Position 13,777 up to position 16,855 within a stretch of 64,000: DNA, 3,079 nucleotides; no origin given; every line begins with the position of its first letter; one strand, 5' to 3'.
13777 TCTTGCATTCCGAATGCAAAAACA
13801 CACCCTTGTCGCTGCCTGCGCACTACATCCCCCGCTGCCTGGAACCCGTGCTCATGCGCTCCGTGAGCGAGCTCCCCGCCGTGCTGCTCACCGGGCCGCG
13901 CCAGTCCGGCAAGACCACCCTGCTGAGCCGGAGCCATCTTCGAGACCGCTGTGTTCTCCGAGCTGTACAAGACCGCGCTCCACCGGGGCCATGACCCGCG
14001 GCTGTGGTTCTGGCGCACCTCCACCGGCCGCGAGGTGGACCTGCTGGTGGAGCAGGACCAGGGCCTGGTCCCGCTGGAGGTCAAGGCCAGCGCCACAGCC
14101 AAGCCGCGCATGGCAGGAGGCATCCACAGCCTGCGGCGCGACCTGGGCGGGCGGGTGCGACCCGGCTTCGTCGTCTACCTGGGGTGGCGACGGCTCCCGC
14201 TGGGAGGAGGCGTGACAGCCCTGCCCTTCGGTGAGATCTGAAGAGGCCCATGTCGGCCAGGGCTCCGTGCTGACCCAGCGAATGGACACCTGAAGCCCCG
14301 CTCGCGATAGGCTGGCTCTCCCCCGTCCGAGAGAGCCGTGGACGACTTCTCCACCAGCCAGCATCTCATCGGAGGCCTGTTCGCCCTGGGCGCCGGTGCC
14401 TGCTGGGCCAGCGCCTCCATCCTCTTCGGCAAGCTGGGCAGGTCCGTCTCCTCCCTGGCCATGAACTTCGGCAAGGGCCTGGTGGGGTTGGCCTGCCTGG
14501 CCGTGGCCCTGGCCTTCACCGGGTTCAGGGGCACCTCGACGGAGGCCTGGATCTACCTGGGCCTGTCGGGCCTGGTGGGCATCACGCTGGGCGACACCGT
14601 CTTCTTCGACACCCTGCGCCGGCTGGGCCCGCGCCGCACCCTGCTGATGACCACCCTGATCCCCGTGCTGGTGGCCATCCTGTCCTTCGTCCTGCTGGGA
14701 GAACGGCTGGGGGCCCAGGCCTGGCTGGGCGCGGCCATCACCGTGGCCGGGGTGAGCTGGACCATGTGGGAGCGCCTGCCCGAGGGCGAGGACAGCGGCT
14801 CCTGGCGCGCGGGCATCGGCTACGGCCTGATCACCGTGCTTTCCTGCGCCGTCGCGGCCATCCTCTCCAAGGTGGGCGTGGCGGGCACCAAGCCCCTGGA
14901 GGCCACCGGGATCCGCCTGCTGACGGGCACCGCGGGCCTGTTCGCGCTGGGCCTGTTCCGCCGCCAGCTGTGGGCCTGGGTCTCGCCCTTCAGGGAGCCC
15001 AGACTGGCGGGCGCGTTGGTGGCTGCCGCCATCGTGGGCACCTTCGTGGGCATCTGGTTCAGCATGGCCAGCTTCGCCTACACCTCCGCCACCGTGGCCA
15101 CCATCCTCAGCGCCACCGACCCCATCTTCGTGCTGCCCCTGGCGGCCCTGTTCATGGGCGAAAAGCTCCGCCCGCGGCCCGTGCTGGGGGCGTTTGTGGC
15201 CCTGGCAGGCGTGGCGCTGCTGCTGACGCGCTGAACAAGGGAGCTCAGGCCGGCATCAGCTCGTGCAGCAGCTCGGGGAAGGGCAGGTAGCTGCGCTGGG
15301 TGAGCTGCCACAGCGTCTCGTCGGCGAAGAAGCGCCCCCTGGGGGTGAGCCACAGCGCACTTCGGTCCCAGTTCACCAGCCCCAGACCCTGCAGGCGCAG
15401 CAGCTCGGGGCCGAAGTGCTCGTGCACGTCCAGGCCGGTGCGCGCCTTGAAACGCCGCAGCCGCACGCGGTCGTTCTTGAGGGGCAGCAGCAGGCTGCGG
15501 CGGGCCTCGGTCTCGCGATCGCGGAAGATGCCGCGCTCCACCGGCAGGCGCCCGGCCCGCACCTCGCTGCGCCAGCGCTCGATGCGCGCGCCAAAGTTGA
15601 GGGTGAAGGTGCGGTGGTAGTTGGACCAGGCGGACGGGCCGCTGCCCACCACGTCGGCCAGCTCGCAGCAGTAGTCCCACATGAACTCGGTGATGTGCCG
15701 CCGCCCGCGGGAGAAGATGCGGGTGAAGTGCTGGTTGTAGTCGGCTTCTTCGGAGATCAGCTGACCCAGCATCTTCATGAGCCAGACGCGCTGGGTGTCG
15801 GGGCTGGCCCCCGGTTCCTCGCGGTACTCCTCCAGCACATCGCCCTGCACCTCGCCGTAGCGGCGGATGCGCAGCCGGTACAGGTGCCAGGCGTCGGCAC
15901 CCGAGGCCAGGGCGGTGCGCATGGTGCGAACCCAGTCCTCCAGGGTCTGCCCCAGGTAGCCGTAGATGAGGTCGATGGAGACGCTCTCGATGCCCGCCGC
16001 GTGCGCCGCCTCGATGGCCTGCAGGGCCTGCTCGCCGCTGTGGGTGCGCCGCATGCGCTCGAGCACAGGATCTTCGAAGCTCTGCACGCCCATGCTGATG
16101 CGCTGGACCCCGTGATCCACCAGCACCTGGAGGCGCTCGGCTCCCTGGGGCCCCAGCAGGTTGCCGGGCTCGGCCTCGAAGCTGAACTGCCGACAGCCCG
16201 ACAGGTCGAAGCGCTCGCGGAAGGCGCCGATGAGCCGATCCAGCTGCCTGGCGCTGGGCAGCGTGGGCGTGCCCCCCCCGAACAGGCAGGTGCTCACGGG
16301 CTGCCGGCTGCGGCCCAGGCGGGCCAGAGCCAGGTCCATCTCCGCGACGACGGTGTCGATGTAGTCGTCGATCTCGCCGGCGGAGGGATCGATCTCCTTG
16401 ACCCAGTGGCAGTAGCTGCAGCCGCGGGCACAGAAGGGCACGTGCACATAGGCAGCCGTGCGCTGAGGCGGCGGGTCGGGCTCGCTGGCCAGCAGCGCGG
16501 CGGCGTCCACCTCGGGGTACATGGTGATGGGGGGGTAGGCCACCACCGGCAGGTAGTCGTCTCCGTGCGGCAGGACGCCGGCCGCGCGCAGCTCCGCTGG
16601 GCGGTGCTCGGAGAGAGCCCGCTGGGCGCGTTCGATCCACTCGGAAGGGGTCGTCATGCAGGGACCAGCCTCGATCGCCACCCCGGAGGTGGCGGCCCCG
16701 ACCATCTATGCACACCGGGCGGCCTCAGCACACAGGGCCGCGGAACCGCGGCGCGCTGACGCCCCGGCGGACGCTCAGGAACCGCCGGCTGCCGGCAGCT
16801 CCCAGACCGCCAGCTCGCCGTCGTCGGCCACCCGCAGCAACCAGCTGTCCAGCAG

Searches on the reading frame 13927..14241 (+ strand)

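Call 70: search_protein_families(library=pfam, proteins=[window:13927-14241:+], max_evalue=0.00001)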
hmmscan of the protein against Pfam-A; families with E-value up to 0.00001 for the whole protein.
window:13927-14241:+ (104 aa): 1 family
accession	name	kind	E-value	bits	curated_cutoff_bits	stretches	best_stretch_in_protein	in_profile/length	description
PF13635.12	DUF4143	-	4.5e-14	52.9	28.1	1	2-55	107-160/160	Domain of unknown function (DUF4143)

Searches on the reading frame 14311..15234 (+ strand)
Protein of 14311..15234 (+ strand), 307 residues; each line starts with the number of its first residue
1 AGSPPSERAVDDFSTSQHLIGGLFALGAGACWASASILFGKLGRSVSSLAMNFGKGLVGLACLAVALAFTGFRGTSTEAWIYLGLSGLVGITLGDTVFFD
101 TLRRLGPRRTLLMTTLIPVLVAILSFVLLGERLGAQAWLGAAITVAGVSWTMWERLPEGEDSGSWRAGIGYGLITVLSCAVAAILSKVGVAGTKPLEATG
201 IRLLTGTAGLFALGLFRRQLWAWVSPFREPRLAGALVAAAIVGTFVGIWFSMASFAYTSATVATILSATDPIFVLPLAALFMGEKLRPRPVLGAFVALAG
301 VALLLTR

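Call 68: search_protein_families(library=pfam, proteins=[window:14311-15234:+], max_evalue=0.00001)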
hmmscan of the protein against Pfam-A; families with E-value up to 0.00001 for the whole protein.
window:14311-15234:+ (307 aa): 1 family
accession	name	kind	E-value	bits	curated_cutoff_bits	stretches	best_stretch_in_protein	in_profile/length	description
PF00892.27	EamA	-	3.3e-41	141.2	28.2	2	167-305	2-134/135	EamA-like transporter family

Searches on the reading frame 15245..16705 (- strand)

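Call 70: search_protein_families(library=pfam, proteins=[window:15245-16705:-], max_evalue=0.00001)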
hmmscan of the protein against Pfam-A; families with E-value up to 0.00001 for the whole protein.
window:15245-16705:- (486 aa): 2 families
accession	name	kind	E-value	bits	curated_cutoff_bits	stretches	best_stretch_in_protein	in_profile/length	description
PF04055.27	Radical_SAM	-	2.2e-24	86.9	29.5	1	86-264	1-165/166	Radical SAM superfamily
PF06969.22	HemN_C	-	5.7e-10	39.6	24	1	397-460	3-67/67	HemN C-terminal domain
